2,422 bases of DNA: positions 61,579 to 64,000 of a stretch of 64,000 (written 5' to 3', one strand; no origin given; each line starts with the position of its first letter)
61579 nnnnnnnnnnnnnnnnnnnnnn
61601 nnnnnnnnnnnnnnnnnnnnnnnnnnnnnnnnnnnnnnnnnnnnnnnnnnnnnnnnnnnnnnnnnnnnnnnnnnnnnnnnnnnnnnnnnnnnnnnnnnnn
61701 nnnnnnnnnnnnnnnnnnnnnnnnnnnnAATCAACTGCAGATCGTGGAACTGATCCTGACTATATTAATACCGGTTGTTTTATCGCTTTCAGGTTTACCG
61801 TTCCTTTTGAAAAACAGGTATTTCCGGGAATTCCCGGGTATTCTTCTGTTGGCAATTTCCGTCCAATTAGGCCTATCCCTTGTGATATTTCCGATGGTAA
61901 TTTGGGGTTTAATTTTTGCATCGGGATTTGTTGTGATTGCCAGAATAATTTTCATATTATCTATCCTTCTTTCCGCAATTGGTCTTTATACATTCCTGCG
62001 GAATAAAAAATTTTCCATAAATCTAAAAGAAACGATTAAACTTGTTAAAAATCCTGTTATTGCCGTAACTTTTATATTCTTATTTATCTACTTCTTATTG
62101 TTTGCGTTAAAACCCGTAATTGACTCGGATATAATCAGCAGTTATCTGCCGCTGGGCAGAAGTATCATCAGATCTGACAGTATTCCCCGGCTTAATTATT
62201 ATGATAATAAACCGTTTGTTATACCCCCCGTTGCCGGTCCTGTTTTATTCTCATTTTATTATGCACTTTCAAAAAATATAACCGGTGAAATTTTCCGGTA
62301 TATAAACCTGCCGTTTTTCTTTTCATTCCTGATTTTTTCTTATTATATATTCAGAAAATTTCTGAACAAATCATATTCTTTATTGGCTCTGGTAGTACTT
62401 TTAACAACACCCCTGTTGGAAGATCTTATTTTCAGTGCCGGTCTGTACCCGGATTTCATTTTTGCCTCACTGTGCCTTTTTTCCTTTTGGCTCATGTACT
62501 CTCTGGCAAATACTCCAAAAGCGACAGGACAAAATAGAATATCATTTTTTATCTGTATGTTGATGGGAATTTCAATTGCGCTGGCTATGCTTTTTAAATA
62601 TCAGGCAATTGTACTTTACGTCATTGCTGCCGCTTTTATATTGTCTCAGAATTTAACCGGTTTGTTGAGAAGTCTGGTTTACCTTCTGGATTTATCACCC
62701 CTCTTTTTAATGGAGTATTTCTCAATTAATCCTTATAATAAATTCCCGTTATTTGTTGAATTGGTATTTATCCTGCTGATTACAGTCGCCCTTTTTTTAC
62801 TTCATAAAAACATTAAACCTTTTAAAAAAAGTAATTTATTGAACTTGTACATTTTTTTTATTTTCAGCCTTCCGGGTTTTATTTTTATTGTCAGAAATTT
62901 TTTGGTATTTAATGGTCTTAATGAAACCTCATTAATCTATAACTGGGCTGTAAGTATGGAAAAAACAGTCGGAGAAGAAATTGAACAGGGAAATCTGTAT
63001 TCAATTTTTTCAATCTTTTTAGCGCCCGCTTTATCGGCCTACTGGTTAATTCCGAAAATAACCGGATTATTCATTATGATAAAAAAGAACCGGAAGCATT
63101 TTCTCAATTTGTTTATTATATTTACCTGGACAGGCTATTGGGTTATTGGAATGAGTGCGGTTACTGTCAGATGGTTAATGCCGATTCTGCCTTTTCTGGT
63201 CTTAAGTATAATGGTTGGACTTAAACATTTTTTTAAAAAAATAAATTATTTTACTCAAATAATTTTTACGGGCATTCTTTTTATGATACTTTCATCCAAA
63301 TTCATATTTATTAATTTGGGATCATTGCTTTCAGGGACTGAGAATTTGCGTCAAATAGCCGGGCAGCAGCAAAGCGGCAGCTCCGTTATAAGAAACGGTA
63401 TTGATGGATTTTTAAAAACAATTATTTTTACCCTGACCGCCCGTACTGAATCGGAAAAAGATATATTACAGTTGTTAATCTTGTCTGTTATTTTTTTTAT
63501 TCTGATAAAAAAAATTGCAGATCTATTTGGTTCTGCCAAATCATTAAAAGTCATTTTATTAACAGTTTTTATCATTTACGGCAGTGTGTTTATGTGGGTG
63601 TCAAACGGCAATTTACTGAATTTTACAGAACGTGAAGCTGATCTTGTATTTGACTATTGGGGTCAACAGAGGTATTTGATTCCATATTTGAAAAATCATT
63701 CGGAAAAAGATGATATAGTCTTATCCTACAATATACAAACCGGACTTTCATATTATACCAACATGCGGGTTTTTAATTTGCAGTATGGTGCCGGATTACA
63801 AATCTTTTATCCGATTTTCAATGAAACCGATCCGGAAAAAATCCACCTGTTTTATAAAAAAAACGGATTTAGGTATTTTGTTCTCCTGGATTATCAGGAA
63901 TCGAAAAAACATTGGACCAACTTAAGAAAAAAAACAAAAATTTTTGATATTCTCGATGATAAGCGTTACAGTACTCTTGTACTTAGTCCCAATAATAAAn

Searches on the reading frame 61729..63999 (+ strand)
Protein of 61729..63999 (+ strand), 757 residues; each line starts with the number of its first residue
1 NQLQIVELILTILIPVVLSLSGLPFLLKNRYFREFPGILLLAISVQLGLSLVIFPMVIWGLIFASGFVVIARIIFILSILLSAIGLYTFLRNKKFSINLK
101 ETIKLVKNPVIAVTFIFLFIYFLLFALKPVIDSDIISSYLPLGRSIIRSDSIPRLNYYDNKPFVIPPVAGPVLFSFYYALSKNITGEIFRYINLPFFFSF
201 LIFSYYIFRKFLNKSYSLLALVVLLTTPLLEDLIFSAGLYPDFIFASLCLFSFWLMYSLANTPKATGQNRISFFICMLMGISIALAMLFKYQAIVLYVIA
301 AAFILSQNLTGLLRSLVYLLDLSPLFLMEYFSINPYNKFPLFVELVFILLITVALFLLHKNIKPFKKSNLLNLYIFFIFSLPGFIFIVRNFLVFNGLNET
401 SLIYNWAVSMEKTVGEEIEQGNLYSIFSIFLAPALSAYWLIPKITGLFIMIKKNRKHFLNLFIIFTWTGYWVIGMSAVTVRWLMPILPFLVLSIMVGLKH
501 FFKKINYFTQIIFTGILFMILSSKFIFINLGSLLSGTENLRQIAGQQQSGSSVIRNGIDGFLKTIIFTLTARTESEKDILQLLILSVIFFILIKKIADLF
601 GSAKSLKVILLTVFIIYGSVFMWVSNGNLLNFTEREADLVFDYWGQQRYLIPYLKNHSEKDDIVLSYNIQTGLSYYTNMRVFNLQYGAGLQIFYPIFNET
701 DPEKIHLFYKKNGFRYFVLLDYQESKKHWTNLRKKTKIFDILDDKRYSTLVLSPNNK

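Call 76: search_protein_families(library=pfam, proteins=[window:61729-63999:+], max_evalue=1)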
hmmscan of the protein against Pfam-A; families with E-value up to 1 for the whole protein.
window:61729-63999:+ (757 aa): 3 families
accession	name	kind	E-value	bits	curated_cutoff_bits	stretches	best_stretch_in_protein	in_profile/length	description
PF13231.12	PMT_2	-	3.2e-06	27.9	26.1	1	171-318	3-144/160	Dolichyl-phosphate-mannose-protein mannosyltransferase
PF05657.16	DUF806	-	0.0009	20.1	25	1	650-695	25-70/121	Protein of unknown function (DUF806)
PF15892.11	BNR_4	-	0.18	11.6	27.3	1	692-736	94-140/272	BNR repeat-containing family member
